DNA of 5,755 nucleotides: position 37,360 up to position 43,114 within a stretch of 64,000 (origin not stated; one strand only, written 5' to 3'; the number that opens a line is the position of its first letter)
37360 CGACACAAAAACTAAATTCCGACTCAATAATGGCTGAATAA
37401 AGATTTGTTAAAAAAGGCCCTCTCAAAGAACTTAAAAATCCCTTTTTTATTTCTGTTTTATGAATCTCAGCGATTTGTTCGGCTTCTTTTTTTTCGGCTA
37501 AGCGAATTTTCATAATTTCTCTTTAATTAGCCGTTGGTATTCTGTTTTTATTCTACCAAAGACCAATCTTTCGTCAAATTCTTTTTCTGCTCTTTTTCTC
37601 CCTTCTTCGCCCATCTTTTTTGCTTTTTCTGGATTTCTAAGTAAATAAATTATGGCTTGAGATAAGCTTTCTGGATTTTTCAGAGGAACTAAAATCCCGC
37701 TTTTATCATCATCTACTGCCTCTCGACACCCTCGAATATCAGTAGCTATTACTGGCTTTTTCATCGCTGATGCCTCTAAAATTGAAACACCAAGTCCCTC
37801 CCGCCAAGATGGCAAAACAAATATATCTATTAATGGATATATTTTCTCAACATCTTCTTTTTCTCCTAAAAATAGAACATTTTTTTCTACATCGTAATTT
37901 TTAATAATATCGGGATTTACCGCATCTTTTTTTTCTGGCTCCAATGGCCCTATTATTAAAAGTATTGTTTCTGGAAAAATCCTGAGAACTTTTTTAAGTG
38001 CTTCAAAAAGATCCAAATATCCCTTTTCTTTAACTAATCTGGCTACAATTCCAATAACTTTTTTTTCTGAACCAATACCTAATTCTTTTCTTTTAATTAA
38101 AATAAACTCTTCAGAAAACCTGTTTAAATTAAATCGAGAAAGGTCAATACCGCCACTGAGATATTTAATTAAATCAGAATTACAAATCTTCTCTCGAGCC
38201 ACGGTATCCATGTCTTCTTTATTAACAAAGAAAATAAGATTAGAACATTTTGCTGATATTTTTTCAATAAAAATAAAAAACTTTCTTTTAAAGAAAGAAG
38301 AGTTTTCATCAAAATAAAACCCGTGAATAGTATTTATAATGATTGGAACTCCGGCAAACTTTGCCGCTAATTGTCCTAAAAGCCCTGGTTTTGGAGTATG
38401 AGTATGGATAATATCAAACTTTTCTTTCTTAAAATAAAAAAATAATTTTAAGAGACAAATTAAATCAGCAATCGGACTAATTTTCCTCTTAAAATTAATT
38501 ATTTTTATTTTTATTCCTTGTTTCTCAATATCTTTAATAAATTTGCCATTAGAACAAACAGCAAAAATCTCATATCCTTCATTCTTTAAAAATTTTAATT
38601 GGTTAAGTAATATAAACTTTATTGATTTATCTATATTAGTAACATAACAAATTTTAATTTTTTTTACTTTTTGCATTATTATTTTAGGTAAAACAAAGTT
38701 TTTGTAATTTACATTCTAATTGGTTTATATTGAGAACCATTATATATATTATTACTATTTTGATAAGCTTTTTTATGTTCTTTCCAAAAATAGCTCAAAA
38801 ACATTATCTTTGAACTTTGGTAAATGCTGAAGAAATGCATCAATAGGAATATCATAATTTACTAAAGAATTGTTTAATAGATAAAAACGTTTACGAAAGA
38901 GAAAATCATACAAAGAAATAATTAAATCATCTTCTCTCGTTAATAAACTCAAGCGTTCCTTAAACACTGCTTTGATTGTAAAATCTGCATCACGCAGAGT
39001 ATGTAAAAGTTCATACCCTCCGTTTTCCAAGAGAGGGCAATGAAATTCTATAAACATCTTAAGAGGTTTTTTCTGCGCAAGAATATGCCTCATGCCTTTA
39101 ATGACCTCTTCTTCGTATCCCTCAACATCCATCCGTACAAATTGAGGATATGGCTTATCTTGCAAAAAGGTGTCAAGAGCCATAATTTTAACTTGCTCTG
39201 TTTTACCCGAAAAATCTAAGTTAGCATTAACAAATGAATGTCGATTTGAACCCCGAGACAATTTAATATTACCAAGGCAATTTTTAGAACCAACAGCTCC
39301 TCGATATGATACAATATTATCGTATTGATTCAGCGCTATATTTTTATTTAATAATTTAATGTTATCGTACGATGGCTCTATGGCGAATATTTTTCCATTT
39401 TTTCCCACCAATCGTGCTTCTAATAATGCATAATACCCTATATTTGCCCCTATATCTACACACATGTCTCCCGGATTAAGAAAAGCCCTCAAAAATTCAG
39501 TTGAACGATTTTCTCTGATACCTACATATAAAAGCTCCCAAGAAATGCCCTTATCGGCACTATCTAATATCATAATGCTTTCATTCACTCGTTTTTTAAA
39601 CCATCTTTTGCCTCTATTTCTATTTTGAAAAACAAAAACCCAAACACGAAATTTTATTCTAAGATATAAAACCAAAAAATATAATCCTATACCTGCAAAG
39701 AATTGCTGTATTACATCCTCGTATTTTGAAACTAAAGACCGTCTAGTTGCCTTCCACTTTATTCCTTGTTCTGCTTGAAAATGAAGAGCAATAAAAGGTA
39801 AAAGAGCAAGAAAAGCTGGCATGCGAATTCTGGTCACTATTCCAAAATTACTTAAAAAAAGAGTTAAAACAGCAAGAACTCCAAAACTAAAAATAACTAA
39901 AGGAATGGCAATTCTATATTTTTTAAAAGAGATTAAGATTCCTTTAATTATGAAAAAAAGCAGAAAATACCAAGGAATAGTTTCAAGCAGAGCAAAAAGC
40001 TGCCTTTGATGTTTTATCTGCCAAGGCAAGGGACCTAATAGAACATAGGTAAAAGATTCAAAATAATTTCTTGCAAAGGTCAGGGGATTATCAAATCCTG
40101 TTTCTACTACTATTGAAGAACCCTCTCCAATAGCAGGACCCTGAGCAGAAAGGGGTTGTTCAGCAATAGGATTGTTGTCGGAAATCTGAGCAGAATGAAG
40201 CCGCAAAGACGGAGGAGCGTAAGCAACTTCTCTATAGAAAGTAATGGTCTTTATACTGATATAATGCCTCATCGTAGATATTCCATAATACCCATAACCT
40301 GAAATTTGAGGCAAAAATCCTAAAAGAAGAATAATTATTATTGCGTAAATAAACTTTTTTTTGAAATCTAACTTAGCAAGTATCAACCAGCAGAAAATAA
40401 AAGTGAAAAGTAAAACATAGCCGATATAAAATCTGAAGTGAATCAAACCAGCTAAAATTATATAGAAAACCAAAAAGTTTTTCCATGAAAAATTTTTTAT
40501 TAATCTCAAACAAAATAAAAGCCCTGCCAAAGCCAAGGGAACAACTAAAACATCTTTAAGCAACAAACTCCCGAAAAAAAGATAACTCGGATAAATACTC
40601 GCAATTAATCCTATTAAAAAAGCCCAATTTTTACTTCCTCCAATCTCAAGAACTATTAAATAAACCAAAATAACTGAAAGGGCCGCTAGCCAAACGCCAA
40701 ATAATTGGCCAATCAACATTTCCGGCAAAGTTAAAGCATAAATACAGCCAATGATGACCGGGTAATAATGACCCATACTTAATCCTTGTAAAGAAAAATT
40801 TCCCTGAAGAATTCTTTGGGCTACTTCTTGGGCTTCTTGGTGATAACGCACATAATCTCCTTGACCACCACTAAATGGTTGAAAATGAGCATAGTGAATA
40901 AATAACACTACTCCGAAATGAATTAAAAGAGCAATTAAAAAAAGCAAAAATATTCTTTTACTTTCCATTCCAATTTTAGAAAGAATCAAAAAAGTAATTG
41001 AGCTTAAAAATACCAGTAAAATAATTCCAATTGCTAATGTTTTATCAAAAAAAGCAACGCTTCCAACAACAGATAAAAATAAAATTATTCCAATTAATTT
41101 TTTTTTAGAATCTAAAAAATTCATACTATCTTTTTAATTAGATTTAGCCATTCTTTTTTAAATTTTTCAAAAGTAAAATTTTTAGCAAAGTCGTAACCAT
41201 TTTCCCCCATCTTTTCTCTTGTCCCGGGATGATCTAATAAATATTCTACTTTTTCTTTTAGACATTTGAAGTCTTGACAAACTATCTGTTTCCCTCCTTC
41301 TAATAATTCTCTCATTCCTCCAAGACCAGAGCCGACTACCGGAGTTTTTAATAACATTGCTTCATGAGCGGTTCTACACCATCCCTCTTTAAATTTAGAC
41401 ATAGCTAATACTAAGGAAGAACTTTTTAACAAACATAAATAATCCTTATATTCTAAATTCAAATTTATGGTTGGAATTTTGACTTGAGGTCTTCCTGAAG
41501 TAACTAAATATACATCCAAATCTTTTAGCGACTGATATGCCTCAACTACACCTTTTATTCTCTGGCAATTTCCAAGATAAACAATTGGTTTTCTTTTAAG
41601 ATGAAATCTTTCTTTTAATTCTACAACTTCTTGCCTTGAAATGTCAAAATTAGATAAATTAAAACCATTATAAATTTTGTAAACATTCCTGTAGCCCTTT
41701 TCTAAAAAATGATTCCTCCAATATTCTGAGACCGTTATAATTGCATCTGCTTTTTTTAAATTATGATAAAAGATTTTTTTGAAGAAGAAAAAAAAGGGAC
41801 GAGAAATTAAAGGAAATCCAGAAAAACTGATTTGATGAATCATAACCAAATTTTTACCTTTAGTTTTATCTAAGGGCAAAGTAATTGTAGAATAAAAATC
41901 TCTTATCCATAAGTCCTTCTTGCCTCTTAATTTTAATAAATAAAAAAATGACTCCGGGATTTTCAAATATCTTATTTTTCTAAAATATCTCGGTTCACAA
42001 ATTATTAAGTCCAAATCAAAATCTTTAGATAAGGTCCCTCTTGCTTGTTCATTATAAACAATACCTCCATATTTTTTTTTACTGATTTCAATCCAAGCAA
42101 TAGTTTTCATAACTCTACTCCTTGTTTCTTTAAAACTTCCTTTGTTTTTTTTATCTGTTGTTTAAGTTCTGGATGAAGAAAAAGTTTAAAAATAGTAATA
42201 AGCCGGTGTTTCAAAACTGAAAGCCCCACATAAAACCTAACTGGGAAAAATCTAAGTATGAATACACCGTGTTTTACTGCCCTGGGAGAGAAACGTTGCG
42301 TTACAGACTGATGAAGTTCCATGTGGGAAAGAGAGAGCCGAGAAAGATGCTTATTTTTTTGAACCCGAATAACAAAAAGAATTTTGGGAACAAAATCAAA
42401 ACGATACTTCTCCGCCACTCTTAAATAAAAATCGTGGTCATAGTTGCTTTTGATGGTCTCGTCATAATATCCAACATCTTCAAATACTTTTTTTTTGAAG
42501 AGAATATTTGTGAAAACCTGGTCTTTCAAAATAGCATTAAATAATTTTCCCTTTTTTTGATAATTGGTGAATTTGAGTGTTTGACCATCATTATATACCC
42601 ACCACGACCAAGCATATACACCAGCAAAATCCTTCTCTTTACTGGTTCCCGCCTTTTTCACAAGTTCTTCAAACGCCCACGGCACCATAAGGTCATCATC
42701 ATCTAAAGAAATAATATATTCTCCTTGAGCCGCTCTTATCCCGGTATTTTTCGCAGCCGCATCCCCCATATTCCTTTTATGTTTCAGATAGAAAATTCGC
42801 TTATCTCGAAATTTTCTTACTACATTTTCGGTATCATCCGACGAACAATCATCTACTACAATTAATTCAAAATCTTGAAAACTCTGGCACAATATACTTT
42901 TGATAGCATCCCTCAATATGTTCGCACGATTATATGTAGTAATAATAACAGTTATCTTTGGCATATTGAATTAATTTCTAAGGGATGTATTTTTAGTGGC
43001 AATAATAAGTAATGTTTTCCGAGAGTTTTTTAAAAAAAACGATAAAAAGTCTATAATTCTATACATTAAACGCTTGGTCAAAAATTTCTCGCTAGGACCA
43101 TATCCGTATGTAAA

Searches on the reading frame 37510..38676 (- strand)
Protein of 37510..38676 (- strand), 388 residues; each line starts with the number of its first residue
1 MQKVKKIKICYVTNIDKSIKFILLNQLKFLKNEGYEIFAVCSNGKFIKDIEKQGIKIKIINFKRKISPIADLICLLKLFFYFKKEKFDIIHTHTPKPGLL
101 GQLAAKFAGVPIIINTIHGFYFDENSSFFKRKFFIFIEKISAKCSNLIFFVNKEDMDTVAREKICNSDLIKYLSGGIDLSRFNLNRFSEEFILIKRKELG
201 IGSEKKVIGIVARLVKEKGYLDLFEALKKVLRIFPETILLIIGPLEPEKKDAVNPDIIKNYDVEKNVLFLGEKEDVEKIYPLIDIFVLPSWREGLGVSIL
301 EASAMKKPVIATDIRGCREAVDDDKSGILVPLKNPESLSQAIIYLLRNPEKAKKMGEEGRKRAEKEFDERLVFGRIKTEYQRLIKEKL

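Call 8: search_protein_families(library=pfam, proteins=[window:37510-38676:-], max_evalue=0.00001)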
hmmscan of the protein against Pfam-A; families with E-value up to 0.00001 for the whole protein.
window:37510-38676:- (388 aa): 5 families
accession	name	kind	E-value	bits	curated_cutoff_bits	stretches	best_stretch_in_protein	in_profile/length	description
PF00534.26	Glycos_transf_1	-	7.7e-40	136.7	26.4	1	195-362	5-172/172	Glycosyl transferases group 1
PF13692.12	Glyco_trans_1_4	-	1.2e-31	110.3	27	1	206-348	2-142/142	Glycosyl transferases group 1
PF13477.12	Glyco_trans_4_2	-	3.7e-17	63.2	23.4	1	8-152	1-139/139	Glycosyl transferase 4-like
PF13439.12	Glyco_transf_4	-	5.1e-14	53.1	28.5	1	25-181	10-170/170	Glycosyltransferase Family 4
PF13579.12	Glyco_trans_4_4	-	1.1e-08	36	29.7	1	31-161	15-144/158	Glycosyl transferase 4-like domain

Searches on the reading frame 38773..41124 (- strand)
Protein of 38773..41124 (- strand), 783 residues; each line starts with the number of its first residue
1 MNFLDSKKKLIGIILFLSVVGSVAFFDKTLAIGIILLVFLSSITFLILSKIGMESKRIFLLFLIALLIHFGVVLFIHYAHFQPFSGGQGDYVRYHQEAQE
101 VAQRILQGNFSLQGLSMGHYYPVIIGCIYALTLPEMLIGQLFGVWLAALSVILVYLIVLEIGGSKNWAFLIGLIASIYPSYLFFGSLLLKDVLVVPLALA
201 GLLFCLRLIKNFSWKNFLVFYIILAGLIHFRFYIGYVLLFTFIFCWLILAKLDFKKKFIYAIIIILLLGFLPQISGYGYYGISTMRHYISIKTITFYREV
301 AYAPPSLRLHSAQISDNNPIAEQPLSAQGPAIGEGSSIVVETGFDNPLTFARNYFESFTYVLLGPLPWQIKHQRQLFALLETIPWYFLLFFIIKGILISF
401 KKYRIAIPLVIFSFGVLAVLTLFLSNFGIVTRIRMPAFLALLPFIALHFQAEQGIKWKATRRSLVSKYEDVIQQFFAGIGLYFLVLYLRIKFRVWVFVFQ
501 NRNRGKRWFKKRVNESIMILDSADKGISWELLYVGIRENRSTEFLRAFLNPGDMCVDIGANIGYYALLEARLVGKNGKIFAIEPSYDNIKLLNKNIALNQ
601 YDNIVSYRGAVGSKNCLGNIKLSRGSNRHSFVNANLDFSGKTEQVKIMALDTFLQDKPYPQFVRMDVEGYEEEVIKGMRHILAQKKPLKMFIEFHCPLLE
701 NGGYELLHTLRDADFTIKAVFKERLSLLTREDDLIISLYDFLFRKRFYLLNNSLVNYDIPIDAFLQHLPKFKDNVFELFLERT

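Call 8: search_protein_families(library=pfam, proteins=[window:38773-41124:-], max_evalue=0.00001)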
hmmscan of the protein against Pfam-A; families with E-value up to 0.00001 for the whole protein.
window:38773-41124:- (783 aa): 2 families
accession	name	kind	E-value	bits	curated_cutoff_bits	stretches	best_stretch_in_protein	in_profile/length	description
PF05050.19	Methyltransf_21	-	2.5e-18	67.2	22.7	1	557-703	1-156/173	Methyltransferase FkbM domain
PF02475.24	TRM5-TYW2_MTfase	-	8.8e-08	32.7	28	1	547-606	32-91/164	TRM5/TYW2 methyltransferase domain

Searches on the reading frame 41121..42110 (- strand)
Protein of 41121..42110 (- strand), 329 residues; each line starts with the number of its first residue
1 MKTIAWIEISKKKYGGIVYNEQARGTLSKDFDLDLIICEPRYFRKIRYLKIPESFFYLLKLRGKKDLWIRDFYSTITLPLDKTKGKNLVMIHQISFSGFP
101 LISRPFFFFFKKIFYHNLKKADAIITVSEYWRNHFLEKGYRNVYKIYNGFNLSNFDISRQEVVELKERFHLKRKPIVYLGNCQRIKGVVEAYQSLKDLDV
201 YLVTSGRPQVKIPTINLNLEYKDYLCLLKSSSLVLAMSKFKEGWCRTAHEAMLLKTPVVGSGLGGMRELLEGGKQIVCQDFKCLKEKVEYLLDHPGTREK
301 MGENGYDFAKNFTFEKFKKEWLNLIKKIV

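Call 8: search_protein_families(library=pfam, proteins=[window:41121-42110:-], max_evalue=0.00001)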
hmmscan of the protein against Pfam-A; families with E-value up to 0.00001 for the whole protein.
window:41121-42110:- (329 aa): 3 families
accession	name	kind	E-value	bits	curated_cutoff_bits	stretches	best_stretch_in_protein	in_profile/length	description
PF00534.26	Glycos_transf_1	-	5.9e-11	42.6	26.4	1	219-307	81-171/172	Glycosyl transferases group 1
PF13524.12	Glyco_trans_1_2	-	9.7e-08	32.5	25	1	215-309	31-129/144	Glycosyl transferase-like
PF13692.12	Glyco_trans_1_4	-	4e-07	30.8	27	1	176-293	4-141/142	Glycosyl transferases group 1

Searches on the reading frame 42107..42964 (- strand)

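Call 8: search_protein_families(library=pfam, proteins=[window:42107-42964:-], max_evalue=0.00001)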
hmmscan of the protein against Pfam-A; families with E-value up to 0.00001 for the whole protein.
window:42107-42964:- (285 aa): 3 families
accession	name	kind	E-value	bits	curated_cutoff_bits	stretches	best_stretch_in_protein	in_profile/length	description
PF00535.33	Glycos_transf_2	-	3.9e-33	115.2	23.3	1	5-164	1-167/168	Glycosyl transferase family 2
PF10111.15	Glyco_tranf_2_2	-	5.8e-19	69.1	27.3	1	5-190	1-206/276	Glycosyltransferase like family 2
PF13641.12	Glyco_tranf_2_3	-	6.4e-12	46.4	27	1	2-118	1-123/230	Glycosyltransferase like family 2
